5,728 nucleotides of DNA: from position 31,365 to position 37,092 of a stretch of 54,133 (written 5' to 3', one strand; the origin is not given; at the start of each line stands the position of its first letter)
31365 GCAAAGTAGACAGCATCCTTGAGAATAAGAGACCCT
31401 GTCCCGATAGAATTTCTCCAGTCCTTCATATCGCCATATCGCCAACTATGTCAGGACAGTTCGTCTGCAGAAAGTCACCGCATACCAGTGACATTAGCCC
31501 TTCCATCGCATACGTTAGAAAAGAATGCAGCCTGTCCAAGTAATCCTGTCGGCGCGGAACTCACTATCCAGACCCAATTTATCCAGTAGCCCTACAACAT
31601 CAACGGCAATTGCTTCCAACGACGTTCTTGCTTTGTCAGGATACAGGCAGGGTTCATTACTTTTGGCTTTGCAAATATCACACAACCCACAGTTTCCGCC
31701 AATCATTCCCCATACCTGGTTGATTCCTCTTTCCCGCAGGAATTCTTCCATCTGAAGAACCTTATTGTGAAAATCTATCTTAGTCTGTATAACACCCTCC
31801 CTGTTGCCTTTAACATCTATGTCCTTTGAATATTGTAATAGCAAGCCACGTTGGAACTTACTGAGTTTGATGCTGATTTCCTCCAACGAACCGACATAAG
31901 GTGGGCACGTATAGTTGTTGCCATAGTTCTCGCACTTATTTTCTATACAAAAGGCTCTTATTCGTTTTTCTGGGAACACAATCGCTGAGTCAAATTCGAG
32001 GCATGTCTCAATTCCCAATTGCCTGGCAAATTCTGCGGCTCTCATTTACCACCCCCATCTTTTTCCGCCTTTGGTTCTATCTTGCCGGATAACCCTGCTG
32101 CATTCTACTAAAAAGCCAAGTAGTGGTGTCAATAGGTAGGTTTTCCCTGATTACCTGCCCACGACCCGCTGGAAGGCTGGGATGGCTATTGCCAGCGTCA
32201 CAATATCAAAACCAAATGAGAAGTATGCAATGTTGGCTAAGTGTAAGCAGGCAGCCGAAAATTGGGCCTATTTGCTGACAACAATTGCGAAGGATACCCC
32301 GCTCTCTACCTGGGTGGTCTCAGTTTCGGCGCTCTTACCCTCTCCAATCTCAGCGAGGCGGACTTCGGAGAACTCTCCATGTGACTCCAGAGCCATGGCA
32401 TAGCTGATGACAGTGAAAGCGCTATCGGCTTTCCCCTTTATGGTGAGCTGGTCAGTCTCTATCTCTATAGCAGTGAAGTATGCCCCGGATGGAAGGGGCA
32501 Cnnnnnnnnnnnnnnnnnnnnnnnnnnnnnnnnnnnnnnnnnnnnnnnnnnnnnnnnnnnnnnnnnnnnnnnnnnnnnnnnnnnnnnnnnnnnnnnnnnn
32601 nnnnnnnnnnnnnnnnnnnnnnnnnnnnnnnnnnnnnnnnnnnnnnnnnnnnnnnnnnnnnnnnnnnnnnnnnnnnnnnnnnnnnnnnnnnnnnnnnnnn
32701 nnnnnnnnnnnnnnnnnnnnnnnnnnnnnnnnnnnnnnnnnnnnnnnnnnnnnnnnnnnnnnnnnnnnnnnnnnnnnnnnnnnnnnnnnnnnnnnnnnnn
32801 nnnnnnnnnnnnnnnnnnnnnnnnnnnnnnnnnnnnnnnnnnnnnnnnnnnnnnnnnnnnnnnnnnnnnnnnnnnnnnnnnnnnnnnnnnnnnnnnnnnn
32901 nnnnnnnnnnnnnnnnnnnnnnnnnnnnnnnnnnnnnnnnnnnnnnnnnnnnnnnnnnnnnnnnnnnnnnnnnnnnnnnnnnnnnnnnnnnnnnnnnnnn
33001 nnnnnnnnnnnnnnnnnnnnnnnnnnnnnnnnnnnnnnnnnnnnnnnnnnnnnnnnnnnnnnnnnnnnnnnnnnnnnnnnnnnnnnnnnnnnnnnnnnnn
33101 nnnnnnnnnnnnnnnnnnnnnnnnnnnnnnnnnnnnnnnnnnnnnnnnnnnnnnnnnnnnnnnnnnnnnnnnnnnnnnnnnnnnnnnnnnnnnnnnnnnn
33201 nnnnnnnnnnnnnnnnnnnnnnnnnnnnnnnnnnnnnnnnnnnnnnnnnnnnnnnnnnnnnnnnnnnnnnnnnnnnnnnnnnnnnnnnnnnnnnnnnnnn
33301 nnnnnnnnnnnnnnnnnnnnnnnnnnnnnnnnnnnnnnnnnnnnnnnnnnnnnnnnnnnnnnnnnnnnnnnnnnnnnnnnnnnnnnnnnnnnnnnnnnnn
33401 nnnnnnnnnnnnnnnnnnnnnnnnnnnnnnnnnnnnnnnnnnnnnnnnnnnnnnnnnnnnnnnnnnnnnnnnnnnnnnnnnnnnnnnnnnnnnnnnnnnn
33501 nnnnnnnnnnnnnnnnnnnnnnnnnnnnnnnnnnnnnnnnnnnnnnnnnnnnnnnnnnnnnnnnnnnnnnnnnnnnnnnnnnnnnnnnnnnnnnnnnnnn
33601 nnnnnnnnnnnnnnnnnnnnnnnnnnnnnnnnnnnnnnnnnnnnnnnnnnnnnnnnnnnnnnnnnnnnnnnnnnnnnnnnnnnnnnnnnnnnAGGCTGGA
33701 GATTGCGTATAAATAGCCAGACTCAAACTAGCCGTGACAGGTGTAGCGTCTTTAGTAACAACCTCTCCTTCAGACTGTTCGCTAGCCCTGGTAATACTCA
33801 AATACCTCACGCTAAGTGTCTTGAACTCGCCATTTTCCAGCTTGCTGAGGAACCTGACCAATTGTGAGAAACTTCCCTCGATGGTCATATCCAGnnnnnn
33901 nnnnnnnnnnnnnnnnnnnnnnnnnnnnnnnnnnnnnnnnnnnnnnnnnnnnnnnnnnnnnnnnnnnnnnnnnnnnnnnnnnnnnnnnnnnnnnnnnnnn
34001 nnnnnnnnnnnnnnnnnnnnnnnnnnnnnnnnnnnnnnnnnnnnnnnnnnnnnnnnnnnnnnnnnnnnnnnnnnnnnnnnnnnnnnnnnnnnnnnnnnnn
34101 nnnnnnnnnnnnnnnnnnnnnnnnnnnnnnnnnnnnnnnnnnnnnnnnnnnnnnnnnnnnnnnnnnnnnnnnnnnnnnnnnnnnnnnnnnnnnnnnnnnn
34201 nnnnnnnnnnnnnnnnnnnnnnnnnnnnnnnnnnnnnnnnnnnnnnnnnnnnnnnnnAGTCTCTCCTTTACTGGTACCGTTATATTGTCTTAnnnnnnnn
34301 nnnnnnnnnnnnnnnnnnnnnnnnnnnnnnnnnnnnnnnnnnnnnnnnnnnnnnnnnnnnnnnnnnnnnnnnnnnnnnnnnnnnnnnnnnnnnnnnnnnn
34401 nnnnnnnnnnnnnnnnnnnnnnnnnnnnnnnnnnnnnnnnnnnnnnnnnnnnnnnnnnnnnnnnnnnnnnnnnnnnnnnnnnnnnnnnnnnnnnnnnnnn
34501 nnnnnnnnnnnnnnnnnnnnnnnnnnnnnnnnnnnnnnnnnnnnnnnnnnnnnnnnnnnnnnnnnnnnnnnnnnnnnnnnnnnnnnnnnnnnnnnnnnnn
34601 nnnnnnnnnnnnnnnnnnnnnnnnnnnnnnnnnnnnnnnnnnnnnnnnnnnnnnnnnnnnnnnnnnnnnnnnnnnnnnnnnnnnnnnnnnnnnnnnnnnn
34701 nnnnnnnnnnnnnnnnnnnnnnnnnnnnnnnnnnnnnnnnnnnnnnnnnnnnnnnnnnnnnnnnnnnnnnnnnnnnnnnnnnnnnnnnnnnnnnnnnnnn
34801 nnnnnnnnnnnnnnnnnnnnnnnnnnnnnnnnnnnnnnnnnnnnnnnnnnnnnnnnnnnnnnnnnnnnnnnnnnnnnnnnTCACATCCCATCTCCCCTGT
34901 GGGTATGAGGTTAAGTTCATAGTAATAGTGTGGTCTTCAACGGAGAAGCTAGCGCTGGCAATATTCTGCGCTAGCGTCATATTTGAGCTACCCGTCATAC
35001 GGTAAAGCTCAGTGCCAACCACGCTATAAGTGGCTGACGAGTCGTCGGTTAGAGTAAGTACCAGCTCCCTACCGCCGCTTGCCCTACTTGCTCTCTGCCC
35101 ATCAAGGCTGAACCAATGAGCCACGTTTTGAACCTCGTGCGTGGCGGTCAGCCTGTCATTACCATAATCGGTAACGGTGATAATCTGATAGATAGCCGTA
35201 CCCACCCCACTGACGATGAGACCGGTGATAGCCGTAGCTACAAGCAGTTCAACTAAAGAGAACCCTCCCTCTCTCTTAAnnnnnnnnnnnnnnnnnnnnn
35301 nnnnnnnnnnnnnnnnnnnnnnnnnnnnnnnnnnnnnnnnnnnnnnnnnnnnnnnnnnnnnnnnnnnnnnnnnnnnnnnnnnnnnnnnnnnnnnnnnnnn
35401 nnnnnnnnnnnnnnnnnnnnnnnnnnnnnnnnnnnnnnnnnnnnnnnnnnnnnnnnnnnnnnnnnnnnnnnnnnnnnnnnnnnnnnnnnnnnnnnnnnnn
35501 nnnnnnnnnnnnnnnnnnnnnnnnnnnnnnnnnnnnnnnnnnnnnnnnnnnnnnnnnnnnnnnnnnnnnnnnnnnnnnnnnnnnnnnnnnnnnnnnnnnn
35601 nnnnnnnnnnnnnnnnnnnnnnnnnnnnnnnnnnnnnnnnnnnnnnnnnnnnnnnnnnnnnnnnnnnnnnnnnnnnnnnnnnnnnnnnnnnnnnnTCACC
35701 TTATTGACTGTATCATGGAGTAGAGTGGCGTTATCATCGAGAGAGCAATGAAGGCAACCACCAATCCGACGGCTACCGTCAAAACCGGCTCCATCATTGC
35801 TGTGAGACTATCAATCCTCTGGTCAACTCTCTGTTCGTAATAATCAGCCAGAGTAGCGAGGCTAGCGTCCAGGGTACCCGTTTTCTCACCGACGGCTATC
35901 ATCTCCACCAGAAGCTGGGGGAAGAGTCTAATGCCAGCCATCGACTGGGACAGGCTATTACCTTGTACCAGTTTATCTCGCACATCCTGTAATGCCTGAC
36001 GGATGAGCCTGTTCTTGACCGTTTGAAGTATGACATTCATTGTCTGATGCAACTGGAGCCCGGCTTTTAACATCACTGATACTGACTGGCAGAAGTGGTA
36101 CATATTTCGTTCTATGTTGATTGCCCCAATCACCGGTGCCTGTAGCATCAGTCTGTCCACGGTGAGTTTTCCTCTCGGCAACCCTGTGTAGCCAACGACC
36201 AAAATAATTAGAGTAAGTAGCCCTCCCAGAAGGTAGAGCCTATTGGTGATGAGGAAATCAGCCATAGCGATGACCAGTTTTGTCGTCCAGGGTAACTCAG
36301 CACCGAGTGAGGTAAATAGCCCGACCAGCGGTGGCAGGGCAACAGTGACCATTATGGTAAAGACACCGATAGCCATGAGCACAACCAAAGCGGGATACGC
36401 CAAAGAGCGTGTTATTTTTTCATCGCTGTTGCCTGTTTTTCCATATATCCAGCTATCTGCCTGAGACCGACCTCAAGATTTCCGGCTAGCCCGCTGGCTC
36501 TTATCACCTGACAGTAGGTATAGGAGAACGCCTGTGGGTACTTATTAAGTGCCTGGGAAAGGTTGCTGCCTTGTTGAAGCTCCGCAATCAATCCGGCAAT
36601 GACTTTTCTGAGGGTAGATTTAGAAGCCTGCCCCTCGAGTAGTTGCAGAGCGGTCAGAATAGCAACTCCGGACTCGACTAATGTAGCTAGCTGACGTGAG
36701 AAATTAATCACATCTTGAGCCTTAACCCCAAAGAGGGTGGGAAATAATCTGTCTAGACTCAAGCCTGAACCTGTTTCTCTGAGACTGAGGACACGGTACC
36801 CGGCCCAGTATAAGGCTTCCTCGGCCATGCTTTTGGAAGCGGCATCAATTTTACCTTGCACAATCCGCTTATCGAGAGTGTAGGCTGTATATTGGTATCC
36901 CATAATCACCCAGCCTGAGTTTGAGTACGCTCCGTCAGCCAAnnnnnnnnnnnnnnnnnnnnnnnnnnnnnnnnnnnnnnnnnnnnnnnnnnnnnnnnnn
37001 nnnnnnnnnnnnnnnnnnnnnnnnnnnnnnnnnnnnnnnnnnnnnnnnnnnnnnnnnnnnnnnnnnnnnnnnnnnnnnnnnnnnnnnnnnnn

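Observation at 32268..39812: Type IV pilus operon caught in early decay: eight lesions in 7.3 kb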

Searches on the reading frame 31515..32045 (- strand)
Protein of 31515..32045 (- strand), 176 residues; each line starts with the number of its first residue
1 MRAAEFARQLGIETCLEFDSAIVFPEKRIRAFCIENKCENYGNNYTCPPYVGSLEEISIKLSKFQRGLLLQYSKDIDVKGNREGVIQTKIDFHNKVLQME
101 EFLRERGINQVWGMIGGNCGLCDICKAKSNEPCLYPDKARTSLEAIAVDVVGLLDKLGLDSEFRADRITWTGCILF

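Call 7: search_protein_families(library=pfam, proteins=[window:31515-32045:-], max_evalue=0.01)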
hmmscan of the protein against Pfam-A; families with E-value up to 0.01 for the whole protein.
window:31515-32045:- (176 aa): 1 family
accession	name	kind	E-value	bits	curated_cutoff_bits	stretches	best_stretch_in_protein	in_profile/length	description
PF10050.14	DUF2284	-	6.6e-39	133.7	25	1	21-176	6-161/161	Predicted metal-binding protein (DUF2284)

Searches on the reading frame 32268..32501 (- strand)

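Call 7: search_protein_families(library=pfam, proteins=[window:32268-32501:-], max_evalue=0.01)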
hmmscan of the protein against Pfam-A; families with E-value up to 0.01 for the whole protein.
window:32268-32501:- (77 aa): 1 family
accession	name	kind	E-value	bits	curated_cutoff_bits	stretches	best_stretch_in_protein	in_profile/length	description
PF05137.18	PilN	-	1.9e-10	41.1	22.8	1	3-75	10-76/78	Fimbrial assembly protein (PilN)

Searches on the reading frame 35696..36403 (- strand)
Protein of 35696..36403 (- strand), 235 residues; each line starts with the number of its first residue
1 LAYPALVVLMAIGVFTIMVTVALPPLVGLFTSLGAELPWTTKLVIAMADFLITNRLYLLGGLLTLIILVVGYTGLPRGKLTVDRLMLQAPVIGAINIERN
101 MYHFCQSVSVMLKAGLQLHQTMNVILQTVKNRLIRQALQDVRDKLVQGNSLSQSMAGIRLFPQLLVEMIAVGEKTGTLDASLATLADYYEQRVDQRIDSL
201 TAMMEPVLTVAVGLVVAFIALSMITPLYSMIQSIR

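Call 5: search_protein_families(library=pfam, proteins=[window:35696-36403:-], max_evalue=0.01)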
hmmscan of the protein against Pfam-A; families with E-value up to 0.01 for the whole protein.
window:35696-36403:- (235 aa): 1 family
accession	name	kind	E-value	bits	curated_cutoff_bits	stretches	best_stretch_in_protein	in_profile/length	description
PF00482.28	T2SSF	-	2.4e-30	105.5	25.2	1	104-226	1-125/125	Type II secretion system (T2SS), protein F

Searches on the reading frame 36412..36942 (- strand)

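Call 5: search_protein_families(library=pfam, proteins=[window:36412-36942:-], max_evalue=0.01)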
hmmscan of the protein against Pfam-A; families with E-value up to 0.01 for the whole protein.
window:36412-36942:- (176 aa): 1 family
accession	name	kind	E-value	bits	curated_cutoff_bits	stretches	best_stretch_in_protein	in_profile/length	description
PF00482.28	T2SSF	-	3.6e-17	62.9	25.2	1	81-171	1-92/125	Type II secretion system (T2SS), protein F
